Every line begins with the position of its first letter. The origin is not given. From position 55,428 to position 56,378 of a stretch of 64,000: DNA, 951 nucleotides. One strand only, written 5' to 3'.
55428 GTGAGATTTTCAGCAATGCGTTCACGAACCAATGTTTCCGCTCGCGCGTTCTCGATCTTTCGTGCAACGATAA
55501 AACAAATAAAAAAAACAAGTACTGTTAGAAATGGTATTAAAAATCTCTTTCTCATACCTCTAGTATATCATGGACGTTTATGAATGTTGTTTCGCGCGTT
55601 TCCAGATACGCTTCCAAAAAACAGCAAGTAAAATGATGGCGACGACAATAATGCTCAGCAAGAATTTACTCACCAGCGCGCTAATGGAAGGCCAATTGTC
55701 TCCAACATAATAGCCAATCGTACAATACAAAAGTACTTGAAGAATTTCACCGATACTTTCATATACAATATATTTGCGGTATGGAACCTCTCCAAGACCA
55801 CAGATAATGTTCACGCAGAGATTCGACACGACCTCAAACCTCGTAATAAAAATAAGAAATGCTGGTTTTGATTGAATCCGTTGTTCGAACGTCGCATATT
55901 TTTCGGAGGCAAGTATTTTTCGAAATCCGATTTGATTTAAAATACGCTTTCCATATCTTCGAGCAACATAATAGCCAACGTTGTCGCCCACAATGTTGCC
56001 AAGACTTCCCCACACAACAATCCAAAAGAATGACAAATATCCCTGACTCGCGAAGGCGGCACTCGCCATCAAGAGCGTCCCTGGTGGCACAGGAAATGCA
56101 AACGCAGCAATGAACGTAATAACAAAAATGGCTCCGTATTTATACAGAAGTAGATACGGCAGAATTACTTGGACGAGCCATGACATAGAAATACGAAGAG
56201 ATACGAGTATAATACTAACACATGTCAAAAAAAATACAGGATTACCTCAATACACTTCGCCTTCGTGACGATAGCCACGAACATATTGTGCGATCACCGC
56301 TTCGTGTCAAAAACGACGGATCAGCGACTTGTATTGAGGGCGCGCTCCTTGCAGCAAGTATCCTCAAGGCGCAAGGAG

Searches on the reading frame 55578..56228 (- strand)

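Call 13: search_protein_families(library=pfam, proteins=[window:55578-56228:-], max_evalue=0.01)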
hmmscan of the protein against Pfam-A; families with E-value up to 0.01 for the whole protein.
window:55578-56228:- (216 aa): 1 family
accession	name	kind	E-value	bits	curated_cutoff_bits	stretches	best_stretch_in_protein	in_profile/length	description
PF09335.16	VTT_dom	-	8.1e-17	62.3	33.9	1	50-173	3-122/123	VTT domain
